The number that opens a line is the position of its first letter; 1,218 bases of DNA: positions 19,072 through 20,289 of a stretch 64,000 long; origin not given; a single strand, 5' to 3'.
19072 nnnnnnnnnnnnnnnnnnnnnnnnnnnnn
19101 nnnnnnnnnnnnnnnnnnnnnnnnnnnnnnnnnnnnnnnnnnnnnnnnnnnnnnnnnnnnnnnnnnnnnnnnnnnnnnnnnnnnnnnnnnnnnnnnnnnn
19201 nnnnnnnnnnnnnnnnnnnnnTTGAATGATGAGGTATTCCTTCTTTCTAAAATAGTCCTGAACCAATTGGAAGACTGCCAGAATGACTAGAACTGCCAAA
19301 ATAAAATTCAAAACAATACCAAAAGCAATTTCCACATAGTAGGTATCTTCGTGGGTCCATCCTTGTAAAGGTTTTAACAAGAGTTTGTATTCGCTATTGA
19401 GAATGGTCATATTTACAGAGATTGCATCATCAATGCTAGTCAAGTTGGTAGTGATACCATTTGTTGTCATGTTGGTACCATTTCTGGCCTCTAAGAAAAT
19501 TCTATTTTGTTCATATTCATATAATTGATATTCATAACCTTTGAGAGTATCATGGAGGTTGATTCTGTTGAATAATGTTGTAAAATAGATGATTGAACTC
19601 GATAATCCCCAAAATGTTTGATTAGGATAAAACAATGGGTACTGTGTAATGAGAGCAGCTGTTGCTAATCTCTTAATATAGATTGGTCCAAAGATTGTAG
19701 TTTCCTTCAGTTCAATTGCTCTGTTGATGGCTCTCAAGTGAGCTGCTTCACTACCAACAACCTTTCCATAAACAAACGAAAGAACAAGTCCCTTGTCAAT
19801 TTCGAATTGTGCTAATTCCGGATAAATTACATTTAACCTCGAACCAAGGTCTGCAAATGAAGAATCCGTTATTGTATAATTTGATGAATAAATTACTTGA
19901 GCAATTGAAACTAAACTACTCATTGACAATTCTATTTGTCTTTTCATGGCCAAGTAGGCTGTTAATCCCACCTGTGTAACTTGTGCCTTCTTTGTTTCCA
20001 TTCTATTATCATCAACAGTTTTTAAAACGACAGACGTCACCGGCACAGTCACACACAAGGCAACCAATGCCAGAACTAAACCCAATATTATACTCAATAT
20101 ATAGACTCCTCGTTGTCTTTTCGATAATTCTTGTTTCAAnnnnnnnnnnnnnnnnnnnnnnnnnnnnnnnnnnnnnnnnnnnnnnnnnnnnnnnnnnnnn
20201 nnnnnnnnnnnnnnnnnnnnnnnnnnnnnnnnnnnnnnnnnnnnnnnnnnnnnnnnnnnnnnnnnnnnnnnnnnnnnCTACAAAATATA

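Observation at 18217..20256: An unusual architecture: 2TM extracellular sensor, PAS domain and RGS domain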

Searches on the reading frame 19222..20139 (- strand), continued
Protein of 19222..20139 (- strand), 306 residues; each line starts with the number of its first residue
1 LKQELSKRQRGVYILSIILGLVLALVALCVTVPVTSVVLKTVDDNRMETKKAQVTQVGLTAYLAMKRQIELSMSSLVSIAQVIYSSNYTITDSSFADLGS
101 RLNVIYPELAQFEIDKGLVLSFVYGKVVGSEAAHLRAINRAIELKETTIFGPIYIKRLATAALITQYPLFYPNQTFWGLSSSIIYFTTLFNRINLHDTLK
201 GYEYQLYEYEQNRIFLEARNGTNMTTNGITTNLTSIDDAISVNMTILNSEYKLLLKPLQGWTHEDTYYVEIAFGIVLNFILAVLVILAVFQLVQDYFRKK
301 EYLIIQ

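Call 70: find_encoding_contigs(protein=P0009, flank=6000, max_places=2)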
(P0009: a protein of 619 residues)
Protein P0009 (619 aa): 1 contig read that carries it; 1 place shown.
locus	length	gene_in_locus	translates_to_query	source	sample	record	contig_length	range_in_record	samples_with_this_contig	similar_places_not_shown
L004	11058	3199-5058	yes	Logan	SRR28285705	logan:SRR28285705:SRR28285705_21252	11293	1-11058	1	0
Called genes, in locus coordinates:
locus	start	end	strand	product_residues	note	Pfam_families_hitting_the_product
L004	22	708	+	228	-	-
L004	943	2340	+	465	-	PF04109:ATG9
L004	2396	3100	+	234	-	-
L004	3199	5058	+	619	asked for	-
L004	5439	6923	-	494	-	PF00615:RGS (weak)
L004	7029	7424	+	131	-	-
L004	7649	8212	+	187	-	PF03959:FSH1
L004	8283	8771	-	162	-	-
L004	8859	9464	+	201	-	-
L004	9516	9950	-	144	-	-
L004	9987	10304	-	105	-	-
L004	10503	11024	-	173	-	-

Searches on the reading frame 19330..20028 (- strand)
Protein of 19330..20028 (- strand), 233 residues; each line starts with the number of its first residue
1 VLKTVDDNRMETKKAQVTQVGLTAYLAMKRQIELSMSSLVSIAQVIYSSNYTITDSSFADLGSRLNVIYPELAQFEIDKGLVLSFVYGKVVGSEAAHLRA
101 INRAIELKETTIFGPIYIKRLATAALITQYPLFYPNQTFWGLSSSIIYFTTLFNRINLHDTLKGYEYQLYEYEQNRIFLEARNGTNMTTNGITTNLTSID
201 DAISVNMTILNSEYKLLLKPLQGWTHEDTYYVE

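Call 7: search_protein_families(library=pfam, proteins=[window:19330-20028:-], max_evalue=10)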
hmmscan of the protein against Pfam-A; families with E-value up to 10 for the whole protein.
seq(233 aa): 1 family
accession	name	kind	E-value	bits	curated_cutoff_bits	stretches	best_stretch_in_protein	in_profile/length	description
PF06637.16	PV-1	-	0.19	10.9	30.1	1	68-105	29-66/439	PV-1 protein (PLVAP)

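Call 49: predict_structure(alignment_id=A5)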
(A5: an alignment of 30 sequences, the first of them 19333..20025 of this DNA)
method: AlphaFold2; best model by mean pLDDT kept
length: 231 residues; sequences in the alignment: 30
mean_pLDDT: 88.1   pTM: 0.84
mean pLDDT of the five models: 88.1, 87.6, 87.3, 87.1, 87.1
residues with pLDDT >= 90: 146; 70-90: 61; 50-70: 22; < 50: 2
segments of 3 or more residues with pLDDT < 50: none
pLDDT, mean of each block of 10 residues (from residue 1): 84 96 97 94 96 94 93 91 82 78 94 85 91 97 93 94 92 82 64 76 93 93 70 48
secondary structure, 60 per line:
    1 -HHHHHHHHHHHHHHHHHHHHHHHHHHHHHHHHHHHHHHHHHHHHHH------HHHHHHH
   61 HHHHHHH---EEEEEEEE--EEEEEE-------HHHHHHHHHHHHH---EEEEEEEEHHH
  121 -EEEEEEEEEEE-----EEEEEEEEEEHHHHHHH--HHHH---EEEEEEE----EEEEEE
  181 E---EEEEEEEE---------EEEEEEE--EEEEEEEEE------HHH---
elements in order: H2-47 H54-67 E71-78 E81-86 H94-106 E110-117 E122-132 E138-147 H148-154 H157-160 E164-170 E175-181 E185-192 E202-208 E211-219

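Call 53: search_solved_structures(query=A5, max_evalue=0.01, show_alignments=3)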
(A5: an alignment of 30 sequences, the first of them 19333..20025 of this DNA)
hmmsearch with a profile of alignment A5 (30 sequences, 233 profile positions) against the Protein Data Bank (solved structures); distinct sequences matched with E-value up to 0.01: 0.

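Call 54: search_solved_structures(query=A5, max_evalue=10, show_alignments=2)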
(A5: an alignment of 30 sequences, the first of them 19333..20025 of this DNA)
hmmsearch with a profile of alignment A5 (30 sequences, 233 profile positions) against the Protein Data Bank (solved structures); distinct sequences matched with E-value up to 10: 6.
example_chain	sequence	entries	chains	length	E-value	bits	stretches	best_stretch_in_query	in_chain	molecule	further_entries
3t4j_A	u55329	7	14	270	0.058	16.2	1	95-140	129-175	Histidine kinase 4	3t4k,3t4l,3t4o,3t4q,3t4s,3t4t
5zvm_A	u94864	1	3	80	0.47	13.2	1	9-71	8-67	Spike glycoprotein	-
6k62_A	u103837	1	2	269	0.69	12.7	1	79-125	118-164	Histidine kinase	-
7cot_A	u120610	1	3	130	1.6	11.5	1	17-71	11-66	Spike glycoprotein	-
6lxt_A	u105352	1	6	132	1.6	11.5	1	17-71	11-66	Spike protein S2, Spike protein S2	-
1wyy_A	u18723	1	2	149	1.6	11.5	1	9-71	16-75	E2 Glycoprotein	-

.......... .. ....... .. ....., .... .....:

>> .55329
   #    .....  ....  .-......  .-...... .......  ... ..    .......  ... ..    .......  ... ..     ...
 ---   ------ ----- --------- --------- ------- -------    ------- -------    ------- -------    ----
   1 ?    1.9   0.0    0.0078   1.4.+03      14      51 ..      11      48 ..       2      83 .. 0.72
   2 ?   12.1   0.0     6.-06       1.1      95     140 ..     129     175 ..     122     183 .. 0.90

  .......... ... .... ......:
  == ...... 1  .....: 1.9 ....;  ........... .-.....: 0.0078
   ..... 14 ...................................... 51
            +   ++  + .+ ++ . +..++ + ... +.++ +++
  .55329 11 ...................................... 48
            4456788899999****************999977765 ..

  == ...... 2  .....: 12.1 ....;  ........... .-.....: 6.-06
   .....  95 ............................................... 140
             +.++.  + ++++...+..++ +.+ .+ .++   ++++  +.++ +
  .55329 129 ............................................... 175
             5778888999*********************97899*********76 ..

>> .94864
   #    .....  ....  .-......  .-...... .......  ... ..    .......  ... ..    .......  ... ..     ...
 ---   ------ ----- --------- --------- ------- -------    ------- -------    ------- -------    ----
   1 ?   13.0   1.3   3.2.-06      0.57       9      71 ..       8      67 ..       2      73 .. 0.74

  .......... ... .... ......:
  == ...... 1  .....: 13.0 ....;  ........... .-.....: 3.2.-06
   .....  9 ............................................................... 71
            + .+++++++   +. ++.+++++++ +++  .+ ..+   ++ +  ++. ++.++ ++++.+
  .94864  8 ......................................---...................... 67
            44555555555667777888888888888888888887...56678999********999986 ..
